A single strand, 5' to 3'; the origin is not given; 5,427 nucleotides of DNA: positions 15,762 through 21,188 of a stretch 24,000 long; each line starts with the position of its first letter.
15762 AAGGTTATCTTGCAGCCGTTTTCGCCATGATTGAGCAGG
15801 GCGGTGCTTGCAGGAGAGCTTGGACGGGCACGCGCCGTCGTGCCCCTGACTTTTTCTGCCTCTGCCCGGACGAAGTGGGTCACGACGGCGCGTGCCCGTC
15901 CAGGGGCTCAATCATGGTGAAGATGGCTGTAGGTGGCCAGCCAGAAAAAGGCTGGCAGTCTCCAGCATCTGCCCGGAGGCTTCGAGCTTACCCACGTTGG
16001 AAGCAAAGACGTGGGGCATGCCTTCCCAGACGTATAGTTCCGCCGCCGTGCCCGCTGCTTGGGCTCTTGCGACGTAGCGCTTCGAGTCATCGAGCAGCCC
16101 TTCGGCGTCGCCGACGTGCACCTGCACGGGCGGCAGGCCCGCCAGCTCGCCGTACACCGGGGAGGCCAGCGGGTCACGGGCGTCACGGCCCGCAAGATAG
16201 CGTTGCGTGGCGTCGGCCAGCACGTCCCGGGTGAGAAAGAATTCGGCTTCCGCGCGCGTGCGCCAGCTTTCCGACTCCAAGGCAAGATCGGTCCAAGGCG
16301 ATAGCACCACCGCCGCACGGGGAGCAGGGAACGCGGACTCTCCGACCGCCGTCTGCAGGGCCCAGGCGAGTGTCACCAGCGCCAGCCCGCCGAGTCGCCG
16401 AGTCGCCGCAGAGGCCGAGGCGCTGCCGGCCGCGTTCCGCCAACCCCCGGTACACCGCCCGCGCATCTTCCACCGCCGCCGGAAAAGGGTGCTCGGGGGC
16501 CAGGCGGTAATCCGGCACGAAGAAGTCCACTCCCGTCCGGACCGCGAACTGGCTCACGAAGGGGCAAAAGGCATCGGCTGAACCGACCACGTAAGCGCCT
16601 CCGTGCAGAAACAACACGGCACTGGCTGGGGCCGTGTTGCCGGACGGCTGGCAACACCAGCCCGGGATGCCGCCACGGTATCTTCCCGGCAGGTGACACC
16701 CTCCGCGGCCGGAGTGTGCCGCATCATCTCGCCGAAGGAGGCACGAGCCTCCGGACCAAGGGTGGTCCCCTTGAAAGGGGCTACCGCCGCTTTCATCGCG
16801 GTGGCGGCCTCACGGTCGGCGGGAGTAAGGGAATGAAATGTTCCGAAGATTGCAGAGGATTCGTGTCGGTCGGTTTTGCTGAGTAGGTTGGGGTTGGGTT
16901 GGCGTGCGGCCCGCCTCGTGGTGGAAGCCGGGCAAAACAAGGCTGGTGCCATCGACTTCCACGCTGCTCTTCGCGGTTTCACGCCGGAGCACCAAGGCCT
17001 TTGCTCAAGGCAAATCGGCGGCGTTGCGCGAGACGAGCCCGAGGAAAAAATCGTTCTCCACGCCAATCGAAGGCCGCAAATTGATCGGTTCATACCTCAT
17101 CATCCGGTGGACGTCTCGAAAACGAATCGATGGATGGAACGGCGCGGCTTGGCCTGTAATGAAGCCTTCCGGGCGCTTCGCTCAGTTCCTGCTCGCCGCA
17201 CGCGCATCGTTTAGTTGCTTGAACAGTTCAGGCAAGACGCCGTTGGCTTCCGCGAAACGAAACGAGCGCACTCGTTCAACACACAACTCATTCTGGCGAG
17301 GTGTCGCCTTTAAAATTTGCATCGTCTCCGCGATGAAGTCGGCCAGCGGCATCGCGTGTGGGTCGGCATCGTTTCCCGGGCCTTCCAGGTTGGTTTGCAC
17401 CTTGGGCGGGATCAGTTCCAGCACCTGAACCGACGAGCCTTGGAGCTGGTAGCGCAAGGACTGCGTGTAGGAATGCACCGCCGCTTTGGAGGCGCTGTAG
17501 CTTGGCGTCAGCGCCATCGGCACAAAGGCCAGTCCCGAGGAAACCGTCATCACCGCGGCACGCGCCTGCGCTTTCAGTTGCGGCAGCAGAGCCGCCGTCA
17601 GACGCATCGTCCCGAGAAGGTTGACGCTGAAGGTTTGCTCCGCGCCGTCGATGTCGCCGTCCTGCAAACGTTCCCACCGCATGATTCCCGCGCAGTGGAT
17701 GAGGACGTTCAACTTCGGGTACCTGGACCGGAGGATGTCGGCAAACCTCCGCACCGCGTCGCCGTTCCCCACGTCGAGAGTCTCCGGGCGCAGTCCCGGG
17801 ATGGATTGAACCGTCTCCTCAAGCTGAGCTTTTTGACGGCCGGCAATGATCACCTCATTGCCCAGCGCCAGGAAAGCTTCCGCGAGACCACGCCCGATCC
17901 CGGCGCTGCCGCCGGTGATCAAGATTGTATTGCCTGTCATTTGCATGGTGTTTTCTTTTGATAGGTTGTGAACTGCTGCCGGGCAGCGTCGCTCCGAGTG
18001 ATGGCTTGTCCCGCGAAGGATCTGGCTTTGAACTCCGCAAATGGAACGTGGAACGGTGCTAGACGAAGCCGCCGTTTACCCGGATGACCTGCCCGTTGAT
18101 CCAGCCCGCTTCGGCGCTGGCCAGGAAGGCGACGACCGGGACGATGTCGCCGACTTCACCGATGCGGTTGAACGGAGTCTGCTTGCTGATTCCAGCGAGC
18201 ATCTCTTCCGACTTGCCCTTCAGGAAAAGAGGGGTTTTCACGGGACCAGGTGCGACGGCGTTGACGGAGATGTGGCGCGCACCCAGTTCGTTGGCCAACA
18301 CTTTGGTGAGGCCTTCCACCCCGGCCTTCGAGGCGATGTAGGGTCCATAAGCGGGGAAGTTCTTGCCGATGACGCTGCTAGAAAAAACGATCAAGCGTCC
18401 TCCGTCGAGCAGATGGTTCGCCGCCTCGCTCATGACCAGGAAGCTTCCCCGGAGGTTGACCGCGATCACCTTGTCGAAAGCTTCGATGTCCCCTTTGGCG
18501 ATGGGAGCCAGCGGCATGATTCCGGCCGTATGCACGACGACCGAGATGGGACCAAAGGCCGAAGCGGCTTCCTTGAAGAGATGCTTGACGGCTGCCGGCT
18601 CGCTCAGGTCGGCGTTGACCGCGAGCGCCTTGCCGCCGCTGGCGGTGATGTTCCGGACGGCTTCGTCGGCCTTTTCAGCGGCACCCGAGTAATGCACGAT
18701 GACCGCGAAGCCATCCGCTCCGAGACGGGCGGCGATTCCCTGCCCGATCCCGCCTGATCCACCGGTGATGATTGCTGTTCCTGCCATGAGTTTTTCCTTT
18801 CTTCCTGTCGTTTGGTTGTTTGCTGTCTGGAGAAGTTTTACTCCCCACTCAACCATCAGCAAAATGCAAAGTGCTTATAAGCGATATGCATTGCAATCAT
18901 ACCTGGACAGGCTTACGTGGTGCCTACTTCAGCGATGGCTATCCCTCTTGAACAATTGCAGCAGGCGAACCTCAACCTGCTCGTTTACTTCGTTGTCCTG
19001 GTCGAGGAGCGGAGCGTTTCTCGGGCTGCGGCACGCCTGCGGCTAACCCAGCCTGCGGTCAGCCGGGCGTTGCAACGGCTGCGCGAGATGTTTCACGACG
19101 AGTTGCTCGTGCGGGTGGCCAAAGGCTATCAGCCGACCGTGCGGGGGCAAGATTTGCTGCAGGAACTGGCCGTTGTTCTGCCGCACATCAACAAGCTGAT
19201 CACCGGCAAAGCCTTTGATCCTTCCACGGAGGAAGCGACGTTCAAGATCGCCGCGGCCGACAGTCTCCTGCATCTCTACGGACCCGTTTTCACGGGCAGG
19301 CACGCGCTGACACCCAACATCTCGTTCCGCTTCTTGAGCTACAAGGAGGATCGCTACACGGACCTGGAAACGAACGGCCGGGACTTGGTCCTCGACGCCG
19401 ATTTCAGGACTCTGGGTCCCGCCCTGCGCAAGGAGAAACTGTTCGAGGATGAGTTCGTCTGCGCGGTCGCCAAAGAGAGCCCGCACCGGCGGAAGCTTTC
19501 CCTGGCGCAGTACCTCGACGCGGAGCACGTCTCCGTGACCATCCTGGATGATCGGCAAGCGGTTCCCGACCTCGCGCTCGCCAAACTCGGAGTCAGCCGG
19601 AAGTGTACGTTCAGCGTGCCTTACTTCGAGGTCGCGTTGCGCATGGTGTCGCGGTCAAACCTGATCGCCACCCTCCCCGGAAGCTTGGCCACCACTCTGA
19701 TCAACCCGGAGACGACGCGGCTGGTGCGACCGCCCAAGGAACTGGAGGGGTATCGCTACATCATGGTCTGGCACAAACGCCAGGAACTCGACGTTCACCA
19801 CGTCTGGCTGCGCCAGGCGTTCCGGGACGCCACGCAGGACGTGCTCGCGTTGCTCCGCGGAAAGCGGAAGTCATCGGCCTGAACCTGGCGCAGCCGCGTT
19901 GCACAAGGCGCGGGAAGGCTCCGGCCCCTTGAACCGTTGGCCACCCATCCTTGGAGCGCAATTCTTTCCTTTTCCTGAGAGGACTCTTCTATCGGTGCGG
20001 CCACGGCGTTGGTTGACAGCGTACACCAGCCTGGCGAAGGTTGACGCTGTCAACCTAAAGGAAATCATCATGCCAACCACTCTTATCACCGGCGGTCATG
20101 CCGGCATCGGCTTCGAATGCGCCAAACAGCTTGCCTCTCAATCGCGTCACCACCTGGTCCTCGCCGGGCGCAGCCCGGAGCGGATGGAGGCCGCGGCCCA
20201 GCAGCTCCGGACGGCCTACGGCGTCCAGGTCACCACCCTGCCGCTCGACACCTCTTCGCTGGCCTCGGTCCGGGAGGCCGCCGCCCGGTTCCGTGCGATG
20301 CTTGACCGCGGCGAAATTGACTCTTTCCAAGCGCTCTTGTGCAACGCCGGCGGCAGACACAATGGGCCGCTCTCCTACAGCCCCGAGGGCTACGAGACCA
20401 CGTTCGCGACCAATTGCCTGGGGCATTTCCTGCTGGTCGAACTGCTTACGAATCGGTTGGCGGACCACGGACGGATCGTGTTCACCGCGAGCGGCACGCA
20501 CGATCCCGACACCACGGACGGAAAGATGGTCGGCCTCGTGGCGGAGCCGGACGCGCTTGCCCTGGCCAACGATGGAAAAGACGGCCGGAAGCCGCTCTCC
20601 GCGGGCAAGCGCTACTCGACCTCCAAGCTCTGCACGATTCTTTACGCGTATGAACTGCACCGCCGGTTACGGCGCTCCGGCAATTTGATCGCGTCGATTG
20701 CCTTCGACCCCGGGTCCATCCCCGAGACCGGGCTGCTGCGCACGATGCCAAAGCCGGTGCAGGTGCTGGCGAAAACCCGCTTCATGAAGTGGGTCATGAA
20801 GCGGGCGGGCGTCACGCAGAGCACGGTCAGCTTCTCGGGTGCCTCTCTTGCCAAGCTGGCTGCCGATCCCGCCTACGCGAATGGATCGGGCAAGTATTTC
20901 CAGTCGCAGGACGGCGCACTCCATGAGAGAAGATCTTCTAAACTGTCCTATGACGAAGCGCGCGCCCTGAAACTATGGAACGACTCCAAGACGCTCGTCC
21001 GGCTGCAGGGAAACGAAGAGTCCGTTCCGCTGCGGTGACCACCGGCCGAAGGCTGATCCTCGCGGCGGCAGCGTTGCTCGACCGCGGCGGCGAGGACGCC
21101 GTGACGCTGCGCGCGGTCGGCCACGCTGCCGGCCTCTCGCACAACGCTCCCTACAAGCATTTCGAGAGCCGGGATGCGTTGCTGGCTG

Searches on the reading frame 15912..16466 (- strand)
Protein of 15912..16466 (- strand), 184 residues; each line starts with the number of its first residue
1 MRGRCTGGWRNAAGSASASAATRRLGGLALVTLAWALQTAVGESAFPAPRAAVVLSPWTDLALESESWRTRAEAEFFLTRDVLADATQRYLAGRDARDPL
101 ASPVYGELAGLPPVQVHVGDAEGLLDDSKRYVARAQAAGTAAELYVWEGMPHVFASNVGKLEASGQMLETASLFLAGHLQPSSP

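Call 8: search_protein_families(library=pfam, proteins=[window:15912-16466:-], max_evalue=0.001)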
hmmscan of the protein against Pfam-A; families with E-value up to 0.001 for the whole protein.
window:15912-16466:- (184 aa): 1 family
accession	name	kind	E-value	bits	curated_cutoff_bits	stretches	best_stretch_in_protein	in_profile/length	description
PF07859.19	Abhydrolase_3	-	3.9e-23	82.7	25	1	26-155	82-209/210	alpha/beta hydrolase fold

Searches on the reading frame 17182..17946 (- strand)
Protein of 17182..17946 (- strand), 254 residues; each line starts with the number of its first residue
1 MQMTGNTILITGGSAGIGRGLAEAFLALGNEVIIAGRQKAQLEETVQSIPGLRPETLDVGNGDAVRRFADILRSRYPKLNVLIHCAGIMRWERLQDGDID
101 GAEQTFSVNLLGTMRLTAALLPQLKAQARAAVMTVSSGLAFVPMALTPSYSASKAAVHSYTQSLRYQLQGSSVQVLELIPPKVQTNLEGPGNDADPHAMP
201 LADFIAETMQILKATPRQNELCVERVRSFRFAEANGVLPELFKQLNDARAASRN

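Call 8: search_protein_families(library=pfam, proteins=[window:17182-17946:-], max_evalue=0.001)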
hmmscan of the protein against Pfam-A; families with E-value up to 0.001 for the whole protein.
window:17182-17946:- (254 aa): 4 families
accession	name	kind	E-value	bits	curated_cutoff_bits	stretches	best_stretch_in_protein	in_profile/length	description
PF00106.31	adh_short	-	5.4e-40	137.4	26.6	1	7-189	2-188/195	short chain dehydrogenase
PF13561.12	adh_short_C2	-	7.3e-24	85.1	27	1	15-187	6-180/236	Enoyl-(Acyl carrier protein) reductase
PF08659.16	KR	-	5e-12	46.5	22.6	1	7-173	2-173/180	KR domain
PF01370.27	Epimerase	-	2.1e-08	34.4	20.9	1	8-191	1-176/240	NAD dependent epimerase/dehydratase family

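Call 44: find_encoding_contigs(protein=window:17182-17946:-, flank=10000, max_places=3)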
Protein window:17182-17946:- (254 aa): no gene with exactly this product is on record in the collection.

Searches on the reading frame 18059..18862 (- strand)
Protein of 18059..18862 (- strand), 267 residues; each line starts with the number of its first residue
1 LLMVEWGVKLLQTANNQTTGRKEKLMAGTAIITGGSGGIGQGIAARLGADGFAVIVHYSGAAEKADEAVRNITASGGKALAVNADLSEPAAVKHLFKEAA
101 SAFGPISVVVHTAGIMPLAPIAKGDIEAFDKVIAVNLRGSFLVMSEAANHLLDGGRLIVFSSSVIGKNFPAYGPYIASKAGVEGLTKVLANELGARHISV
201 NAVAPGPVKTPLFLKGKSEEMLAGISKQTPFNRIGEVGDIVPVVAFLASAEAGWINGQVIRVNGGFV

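Call 8: search_protein_families(library=pfam, proteins=[window:18059-18862:-], max_evalue=0.001)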
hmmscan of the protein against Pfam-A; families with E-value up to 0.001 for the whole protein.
window:18059-18862:- (267 aa): 5 families
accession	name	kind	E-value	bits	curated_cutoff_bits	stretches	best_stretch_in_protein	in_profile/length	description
PF13561.12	adh_short_C2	-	2e-56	191.7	27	1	37-266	6-235/236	Enoyl-(Acyl carrier protein) reductase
PF00106.31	adh_short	-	3.3e-46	157.7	26.6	1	29-213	2-187/195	short chain dehydrogenase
PF08659.16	KR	-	2.7e-18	67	22.6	1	28-201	1-174/180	KR domain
PF23441.1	SDR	-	4.9e-12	46.2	27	1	23-266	3-255/258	SDR-like rossmann domain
PF01370.27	Epimerase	-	9.2e-06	25.7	20.9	1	31-200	2-167/240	NAD dependent epimerase/dehydratase family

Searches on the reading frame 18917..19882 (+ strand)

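Call 8: search_protein_families(library=pfam, proteins=[window:18917-19882:+], max_evalue=0.001)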
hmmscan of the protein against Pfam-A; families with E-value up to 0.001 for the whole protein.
window:18917-19882:+ (321 aa): 2 families
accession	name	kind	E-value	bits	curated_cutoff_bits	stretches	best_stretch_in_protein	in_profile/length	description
PF00126.33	HTH_1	-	2e-18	66.5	26.6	1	19-78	1-60/60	Bacterial regulatory helix-turn-helix protein, lysR family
PF03466.25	LysR_substrate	-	1.1e-15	58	28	1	105-305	4-207/209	LysR substrate binding domain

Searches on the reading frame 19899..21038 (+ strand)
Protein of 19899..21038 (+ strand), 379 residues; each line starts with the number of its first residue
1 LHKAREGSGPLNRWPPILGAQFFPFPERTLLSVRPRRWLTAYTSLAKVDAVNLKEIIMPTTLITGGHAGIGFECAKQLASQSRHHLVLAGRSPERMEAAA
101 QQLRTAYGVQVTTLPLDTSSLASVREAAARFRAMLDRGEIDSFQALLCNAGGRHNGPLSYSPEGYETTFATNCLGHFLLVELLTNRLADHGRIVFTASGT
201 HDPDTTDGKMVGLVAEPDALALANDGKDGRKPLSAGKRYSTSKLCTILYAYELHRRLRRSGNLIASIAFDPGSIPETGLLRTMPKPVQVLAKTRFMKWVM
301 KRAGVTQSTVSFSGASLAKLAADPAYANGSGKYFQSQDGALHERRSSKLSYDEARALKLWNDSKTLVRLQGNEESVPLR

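Call 8: search_protein_families(library=pfam, proteins=[window:19899-21038:+], max_evalue=0.001)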
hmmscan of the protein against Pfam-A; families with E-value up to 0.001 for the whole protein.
window:19899-21038:+ (379 aa): 4 families
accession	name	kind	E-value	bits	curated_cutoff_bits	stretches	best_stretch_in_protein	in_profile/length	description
PF00106.31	adh_short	-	5.7e-22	78.6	26.6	1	61-199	3-137/195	short chain dehydrogenase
PF08659.16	KR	-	6.1e-11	43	22.6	1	60-135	2-79/180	KR domain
PF13561.12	adh_short_C2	-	8.9e-11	42.3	27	1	68-198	6-130/236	Enoyl-(Acyl carrier protein) reductase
PF13460.12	NAD_binding_10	-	0.00094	19.5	27.2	0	65-127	1-57/184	NAD(P)H-binding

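Call 12: find_encoding_contigs(protein=window:20070-21038:+, flank=10000, max_places=6)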
Protein window:20070-21038:+ (322 aa): no gene with exactly this product is on record in the collection.
